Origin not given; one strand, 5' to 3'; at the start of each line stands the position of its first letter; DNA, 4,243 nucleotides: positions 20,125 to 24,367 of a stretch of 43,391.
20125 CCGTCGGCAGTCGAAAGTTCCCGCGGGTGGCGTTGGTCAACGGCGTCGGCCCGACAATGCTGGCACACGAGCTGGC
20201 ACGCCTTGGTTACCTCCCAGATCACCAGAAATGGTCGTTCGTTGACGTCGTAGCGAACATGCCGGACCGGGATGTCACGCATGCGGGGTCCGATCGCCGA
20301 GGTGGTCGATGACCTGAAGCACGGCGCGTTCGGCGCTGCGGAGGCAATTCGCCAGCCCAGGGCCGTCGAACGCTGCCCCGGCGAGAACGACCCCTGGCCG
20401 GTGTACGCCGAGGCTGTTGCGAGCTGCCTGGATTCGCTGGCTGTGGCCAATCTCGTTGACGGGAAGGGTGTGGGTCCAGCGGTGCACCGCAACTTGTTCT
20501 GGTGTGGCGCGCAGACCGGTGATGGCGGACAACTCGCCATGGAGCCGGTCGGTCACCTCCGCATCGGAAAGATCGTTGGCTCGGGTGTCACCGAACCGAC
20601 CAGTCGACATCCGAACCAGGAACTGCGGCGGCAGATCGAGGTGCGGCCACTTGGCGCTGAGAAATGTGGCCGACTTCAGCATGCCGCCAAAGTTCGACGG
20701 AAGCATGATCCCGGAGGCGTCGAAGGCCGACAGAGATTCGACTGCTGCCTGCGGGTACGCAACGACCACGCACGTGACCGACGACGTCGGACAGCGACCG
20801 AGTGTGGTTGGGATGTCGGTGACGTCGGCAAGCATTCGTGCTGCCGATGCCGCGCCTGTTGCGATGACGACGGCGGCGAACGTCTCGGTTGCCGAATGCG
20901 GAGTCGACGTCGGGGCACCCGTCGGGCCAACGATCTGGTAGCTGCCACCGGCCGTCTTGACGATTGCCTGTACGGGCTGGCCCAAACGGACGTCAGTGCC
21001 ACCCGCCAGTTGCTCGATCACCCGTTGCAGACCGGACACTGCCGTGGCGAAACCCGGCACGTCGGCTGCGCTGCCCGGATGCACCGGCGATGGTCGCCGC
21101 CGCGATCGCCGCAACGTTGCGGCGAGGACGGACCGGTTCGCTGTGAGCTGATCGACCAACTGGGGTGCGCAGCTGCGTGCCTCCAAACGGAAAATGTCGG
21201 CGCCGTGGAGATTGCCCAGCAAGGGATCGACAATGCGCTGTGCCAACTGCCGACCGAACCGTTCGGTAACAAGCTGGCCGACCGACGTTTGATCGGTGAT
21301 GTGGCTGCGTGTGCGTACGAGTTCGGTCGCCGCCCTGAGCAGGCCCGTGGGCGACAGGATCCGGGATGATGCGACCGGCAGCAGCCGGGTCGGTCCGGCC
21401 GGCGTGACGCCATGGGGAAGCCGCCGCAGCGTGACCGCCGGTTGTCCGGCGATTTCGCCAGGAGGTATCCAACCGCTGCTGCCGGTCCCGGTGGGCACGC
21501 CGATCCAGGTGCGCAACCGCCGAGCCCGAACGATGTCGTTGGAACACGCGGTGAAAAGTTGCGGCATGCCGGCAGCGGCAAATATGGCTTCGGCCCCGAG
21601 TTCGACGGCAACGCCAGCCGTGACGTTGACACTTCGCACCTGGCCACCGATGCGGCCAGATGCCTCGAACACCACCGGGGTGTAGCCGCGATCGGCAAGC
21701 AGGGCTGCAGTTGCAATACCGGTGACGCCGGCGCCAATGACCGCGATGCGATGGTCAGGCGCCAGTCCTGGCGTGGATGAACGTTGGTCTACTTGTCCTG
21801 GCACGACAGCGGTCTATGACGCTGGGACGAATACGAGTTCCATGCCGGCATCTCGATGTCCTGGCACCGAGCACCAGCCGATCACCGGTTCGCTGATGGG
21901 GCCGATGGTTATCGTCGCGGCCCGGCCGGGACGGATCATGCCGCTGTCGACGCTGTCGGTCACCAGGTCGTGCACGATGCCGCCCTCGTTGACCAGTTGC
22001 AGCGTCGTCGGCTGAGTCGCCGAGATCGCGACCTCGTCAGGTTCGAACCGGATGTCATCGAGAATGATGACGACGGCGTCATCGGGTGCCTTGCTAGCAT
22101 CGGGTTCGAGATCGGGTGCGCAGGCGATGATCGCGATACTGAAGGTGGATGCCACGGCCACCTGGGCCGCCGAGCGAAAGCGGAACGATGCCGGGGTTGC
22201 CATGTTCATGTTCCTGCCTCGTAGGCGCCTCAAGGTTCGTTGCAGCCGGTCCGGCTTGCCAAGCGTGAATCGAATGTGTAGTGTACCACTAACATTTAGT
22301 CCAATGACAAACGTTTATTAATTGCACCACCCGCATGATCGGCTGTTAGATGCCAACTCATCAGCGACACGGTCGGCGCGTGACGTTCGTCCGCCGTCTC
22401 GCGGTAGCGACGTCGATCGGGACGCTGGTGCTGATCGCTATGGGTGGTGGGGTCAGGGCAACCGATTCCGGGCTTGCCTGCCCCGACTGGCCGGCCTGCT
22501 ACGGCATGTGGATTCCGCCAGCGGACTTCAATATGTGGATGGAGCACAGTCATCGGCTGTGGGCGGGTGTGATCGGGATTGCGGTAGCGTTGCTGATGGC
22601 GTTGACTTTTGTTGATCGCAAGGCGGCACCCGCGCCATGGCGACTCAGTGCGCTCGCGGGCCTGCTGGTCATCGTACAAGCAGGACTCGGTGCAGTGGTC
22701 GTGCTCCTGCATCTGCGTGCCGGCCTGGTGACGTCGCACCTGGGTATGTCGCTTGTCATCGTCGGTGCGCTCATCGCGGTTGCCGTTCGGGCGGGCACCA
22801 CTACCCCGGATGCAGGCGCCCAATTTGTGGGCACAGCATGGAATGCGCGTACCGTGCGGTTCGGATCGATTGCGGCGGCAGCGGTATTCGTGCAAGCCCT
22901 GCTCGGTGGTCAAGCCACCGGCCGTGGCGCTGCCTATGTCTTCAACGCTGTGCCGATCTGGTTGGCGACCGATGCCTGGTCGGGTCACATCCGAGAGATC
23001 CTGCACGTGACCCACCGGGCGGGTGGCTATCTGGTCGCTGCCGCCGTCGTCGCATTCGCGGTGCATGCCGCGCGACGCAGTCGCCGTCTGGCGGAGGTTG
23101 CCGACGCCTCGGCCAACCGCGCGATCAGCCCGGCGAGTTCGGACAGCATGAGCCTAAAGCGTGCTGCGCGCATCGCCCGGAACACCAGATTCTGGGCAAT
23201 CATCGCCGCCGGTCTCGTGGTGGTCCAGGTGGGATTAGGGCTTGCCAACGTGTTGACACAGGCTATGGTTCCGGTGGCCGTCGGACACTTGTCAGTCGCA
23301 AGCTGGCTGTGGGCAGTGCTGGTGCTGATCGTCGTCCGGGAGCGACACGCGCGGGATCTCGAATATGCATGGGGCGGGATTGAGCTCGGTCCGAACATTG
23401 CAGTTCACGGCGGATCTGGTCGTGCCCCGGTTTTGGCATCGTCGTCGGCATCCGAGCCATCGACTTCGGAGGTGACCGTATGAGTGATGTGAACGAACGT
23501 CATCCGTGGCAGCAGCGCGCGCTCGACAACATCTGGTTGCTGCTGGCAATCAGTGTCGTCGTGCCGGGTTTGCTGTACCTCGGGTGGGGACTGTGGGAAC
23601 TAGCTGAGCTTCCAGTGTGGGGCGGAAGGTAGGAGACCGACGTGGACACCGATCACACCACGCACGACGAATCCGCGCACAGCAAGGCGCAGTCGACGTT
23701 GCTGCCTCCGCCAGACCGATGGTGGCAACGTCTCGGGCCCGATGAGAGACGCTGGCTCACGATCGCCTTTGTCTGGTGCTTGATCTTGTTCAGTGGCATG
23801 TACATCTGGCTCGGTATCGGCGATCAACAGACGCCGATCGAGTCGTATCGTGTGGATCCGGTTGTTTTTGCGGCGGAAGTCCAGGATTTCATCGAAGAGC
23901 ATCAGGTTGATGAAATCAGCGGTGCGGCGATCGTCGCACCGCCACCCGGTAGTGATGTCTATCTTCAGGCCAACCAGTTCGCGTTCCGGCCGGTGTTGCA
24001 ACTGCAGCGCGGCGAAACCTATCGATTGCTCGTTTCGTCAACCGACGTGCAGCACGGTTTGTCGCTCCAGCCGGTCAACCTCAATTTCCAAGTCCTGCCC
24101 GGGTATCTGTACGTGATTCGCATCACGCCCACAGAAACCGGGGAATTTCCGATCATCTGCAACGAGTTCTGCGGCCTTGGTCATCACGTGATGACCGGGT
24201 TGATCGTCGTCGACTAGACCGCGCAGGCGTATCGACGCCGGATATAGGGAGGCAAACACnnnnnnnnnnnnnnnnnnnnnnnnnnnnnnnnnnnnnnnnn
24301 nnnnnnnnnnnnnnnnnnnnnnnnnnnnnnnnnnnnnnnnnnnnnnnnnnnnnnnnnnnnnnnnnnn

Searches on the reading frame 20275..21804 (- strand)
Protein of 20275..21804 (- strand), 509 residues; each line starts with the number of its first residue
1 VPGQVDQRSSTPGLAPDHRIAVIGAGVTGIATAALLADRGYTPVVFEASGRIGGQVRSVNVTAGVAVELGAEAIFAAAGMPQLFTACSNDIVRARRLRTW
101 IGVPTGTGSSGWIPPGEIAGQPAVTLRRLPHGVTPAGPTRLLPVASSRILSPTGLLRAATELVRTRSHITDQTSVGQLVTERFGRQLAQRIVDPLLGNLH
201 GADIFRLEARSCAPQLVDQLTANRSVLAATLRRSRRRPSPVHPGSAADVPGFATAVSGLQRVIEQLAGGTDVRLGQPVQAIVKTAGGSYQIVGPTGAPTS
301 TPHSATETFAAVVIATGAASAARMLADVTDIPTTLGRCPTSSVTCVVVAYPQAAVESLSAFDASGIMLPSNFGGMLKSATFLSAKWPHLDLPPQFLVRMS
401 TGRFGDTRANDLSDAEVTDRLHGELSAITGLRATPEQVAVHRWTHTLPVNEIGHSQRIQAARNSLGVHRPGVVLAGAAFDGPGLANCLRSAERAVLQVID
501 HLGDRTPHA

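Call 4: search_protein_families(library=pfam, proteins=[window:20275-21804:-], max_evalue=0.01)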
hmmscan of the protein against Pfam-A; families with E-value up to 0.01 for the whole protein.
window:20275-21804:- (509 aa): 6 families
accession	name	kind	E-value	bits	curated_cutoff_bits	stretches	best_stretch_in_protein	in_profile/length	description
PF01593.30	Amino_oxidase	-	3.5e-34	119.3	19.8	1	28-498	2-442/443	Flavin containing amine oxidoreductase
PF13450.12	NAD_binding_8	-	6.9e-12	45.9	21.9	1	22-82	1-60/68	NAD(P)-binding Rossmann-like domain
PF01266.30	DAO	-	1.5e-07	31.7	27.9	1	19-55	1-37/353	FAD dependent oxidoreductase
PF07992.20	Pyr_redox_2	-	1e-06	28.8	26.1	1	16-53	142-178/291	Pyridine nucleotide-disulphide oxidoreductase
PF00743.25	FMO-like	-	0.00098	18.1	22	1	18-57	2-41/532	Flavin-binding monooxygenase-like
PF00070.33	Pyr_redox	-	0.0052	17.7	22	0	19-53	1-35/82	Pyridine nucleotide-disulphide oxidoreductase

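Call 38: search_protein_families(library=ncbifam, proteins=[window:20275-21804:-], max_evalue=0.001)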
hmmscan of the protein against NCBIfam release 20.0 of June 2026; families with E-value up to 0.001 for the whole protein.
window:20275-21804:- (509 aa): 33 families (the best 25 are shown)
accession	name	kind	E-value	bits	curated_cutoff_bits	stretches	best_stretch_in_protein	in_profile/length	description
NF008845.0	PRK11883.1-5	equivalog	1.7e-57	194.8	560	2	125-502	101-465/468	protoporphyrinogen oxidase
NF008841.0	PRK11883.1-1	equivalog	5.8e-47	160.6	517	1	18-501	4-450/453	protoporphyrinogen oxidase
TIGR00562.1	proto_IX_ox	equivalog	1.4e-39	136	97.85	1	18-502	3-468/470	protoporphyrinogen oxidase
NF009081.0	PRK12416.1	equivalog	2.6e-23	82.7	702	1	126-503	99-462/466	protoporphyrinogen oxidase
NF005560.0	PRK07233.1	equivalog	4.7e-14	52.1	252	1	19-67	2-49/435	hypothetical protein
TIGR03467.1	HpnE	equivalog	2.2e-11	43.8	283.05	1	20-62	1-43/430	hydroxysqualene dehydroxylase HpnE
NF041087.1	bile_acid_BaiCD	equivalog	7.5e-08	30.9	825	1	18-65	381-424/642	bile acid Fe-S flavoenzyme BaiCD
TIGR02731.1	phytoene_desat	equivalog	1.6e-07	30.5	569.4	1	19-84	1-67/453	15-cis-phytoene desaturase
NF045637.1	carotdesatCrtDProt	equivalog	4.3e-07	28.8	580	1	20-90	1-70/485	1-hydroxycarotenoid 3,4-desaturase CrtD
TIGR02732.1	zeta_caro_desat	equivalog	1.7e-06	27.2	622.15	1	19-77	1-59/474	9,9'-di-cis-zeta-carotene desaturase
TIGR02734.1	crtI_fam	subfamily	1.7e-06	27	238.1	1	21-91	2-71/504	phytoene desaturase family protein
NF045599.1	bili_reduct_long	exception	4.3e-06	25.3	750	1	17-57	381-421/641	bilirubin reductase, long form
NF005547.0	PRK07208.1-3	equivalog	6.3e-06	25.2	380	1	16-58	3-45/465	hypothetical protein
NF005548.0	PRK07208.1-4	equivalog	2.1e-05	23.3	389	1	18-76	4-61/488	hypothetical protein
NF045663.1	diclust_near_Sec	equivalog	2.6e-05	22.5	530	1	15-60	104-149/759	pyridine nucleotide-disulfide oxidoreductase/dicluster-binding protein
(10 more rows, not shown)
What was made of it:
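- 19137..22212 (-): Target operon 1: cupredoxin 1 (21814-22212), protoporphyrinogen-oxidase-family flavoprotein (20275-21804), TIGR04053 radical SAM/SPASM protein (ORF 19137-20540). Calls 4, 38.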

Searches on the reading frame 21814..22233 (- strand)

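Call 4: search_protein_families(library=pfam, proteins=[window:21814-22233:-], max_evalue=0.01)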
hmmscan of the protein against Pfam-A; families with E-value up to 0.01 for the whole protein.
window:21814-22233:- (139 aa): 1 family
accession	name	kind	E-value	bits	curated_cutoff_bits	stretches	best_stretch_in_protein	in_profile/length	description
PF13473.12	Cupredoxin_1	-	5.1e-06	26.9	27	1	41-113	10-83/104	Cupredoxin-like domain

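Call 38: search_protein_families(library=ncbifam, proteins=[window:21814-22212:-], max_evalue=0.001)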
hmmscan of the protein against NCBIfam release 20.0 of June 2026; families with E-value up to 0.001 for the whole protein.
window:21814-22212:- (132 aa): 1 family
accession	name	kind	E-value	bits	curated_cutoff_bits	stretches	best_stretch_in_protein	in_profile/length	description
NF051440.1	CuResCopIPSEAE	equivalog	6.6e-06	26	280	0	38-83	35-79/180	copper-resistant cuproprotein CopI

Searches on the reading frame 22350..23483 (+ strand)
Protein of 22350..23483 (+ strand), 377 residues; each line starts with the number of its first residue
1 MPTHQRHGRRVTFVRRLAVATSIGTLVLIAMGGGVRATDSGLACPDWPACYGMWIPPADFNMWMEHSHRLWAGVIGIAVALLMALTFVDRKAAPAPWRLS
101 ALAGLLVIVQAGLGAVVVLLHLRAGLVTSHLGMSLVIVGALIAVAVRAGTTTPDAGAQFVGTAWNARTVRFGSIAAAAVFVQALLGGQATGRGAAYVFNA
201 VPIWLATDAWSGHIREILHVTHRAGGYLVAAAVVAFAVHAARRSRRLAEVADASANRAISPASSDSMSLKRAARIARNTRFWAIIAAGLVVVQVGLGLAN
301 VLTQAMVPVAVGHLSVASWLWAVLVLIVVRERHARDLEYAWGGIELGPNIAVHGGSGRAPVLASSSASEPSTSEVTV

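Call 4: search_protein_families(library=pfam, proteins=[window:22350-23483:+], max_evalue=0.01)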
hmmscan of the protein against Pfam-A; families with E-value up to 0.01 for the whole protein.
window:22350-23483:+ (377 aa): 1 family
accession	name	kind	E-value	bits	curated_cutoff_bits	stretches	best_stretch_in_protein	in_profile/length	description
PF02628.20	COX15-CtaA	-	2.8e-36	125.6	29.9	3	60-248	73-274/322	Cytochrome oxidase assembly protein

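Call 25: find_homologous_proteins(query=window:22350-23480:+, max_evalue=1e-40)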
Query window:22350-23480:+ (377 aa): 165 proteins with E <= 1e-40 among 8000 candidates; the best 120 are listed.
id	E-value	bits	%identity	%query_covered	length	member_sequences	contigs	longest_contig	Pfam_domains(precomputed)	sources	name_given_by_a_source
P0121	1.3e-225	767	100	97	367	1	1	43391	PF02628.21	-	-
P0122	1.1e-160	553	71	100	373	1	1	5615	PF02628.21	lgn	-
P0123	7.6e-100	353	60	88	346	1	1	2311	PF02628.21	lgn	-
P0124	1.5e-99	352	58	88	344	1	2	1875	PF02628.21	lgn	-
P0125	1.5e-98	349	62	83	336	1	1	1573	PF02628.21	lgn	-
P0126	3.7e-98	347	60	84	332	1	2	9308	PF02628.21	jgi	jgi:heme a synthase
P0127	4.4e-98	347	60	85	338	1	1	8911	PF02628.21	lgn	-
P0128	1.5e-97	345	62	83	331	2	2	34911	PF02628.21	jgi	jgi:cytochrome c oxidase assembly protein subunit 15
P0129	1.8e-97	345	59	86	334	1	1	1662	PF02628.21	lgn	-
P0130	2.1e-97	345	62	84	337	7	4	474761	PF02628.21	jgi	jgi:heme a synthase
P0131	2.8e-97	344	56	94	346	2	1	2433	PF02628.21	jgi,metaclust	metaclust:\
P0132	3.4e-97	344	59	84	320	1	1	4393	PF02628.21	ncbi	-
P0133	3.5e-97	344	62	82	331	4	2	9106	PF02628.21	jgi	jgi:heme a synthase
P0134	4.4e-97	344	63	84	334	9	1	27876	PF02628.21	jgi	jgi:heme a synthase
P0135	4.7e-97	344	62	83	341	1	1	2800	PF02628.21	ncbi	-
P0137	2.3e-96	341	67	61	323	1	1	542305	PF02628.21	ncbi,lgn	-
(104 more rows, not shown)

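Call 26: find_encoding_contigs(protein=P0122, flank=10000, max_places=3)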
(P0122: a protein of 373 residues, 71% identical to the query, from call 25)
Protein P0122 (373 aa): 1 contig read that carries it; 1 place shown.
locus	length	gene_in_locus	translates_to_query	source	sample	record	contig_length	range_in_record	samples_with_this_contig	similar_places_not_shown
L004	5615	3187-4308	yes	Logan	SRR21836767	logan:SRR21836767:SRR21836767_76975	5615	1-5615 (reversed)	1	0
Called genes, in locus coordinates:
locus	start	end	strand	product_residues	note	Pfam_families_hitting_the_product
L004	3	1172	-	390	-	?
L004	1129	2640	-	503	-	PF01266:DAO (faint), PF01593:Amino_oxidase, PF13450:NAD_binding_8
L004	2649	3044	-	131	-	PF13473:Cupredoxin_1 (weak)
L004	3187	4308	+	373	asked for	PF02628:COX15-CtaA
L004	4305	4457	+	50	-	-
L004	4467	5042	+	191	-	PF00116:COX2 (weak)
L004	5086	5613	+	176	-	?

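Call 27: find_encoding_contigs(protein=P0130, flank=10000, max_places=2)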
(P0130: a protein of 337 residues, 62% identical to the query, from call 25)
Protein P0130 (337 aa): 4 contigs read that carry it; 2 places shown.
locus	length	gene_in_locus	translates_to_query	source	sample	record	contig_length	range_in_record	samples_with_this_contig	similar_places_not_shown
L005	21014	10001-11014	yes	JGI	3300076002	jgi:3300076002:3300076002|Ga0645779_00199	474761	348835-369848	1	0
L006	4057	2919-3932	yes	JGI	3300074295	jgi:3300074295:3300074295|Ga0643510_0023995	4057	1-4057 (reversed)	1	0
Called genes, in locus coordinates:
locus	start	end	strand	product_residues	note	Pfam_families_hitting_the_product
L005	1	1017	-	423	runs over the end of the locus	-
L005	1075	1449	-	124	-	PF13473:Cupredoxin_1, PF00127:Copper-bind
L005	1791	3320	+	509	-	PF03308:MeaB (faint), PF25199:nSTAND_NTPase5 (faint), PF00005:ABC_tran, PF13476:AAA_23 (faint), PF13555:AAA_29 (faint), PF13604:AAA_30 (faint), PF13304:AAA_21 (faint), PF00005:ABC_tran, +1 more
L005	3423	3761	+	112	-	PF07883:Cupin_2, PF02311:AraC_binding (weak)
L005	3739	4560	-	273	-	PF01814:Hemerythrin, PF10006:DUF2249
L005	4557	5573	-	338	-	-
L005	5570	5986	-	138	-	-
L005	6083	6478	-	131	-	PF06170:DUF983 (weak)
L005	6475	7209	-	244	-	PF01022:HTH_5, PF08279:HTH_11 (weak), PF12802:MarR_2 (weak), PF12840:HTH_20, PF13412:HTH_24 (weak), PF25212:HVO_A0114 (weak)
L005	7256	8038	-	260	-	PF13185:GAF_2, PF01590:GAF, PF13492:GAF_3, PF07730:HisKA_3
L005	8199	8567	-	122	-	PF13473:Cupredoxin_1 (weak)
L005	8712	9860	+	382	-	-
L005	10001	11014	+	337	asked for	PF02628:COX15-CtaA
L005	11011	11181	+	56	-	-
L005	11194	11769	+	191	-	PF00116:COX2 (weak)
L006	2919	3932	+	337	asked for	PF02628:COX15-CtaA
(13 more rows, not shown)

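Call 28: find_encoding_contigs(protein=P0137, flank=10000, max_places=2)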
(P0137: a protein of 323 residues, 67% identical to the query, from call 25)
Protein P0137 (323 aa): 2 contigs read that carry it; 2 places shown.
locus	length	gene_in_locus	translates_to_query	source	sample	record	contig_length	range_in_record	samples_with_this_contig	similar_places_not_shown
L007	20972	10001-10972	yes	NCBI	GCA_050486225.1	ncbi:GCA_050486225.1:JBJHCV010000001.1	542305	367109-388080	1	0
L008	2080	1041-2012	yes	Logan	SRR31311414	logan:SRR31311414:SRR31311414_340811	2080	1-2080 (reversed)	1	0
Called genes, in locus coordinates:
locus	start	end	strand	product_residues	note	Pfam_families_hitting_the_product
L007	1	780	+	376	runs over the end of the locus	PF05762:VWA_CoxE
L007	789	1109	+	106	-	-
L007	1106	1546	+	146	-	-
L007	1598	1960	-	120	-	-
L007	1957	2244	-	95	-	-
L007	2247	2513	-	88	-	-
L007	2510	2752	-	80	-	-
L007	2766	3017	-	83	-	-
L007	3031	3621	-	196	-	PF06240:COXG, PF10604:Polyketide_cyc2 (weak)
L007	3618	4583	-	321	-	PF02625:XdhC_CoxI, PF13478:XdhC_C, PF04945:YHS, PF24273:TRASH_HVO_1752_C (weak)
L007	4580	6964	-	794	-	PF01315:Ald_Xan_dh_C, PF02738:MoCoBD_1, PF20256:MoCoBD_2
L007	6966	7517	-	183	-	PF00111:Fer2 (weak), PF01799:Fer2_2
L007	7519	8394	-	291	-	PF00941:FAD_binding_5, PF03450:CO_deh_flav_C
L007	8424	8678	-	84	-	-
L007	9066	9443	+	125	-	PF02082:Rrf2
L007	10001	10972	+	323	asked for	PF02628:COX15-CtaA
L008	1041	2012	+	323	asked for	PF02628:COX15-CtaA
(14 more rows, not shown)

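Call 76: search_protein_families(library=ncbifam, proteins=[window:22350-23483:+], max_evalue=0.00001)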
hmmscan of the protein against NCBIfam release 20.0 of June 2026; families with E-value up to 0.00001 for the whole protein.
window:22350-23483:+ (377 aa): 1 family
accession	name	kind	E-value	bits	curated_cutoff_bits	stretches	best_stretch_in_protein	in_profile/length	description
NF045570.1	HemSynCtaAAlphapr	equivalog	2.8e-06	26.5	550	0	25-64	49-87/380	heme A synthase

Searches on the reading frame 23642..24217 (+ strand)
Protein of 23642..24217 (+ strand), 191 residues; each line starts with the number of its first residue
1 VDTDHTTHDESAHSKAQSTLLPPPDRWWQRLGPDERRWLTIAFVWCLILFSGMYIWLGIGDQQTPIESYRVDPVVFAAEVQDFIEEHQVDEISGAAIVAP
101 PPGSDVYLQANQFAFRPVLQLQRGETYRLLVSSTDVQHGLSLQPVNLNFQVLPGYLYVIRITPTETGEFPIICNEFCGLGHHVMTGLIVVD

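Call 4: search_protein_families(library=pfam, proteins=[window:23642-24217:+], max_evalue=0.01)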
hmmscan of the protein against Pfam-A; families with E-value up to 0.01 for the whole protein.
window:23642-24217:+ (191 aa): 1 family
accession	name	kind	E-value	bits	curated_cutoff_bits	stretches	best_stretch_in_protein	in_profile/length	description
PF00116.26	COX2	-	6.7e-06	26.5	22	1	124-185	53-114/120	Cytochrome C oxidase subunit II, periplasmic domain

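Call 76: search_protein_families(library=ncbifam, proteins=[window:23642-24217:+], max_evalue=0.00001)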
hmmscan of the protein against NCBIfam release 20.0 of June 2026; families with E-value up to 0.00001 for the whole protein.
window:23642-24217:+ (191 aa): 3 families
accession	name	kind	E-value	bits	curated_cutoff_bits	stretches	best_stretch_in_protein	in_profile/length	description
TIGR02866.1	CoxB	equivalog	7.4e-11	42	147.7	1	112-190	113-191/202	cytochrome c oxidase subunit II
TIGR04246.1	nitrous_NosZ_Gp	equivalog_domain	8.2e-09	34.3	625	1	132-190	518-576/578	Sec-dependent nitrous-oxide reductase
NF050117.1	aa3_CtaC_Actin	exception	3.3e-08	33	250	1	115-185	157-227/244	aa3-type cytochrome oxidase subunit II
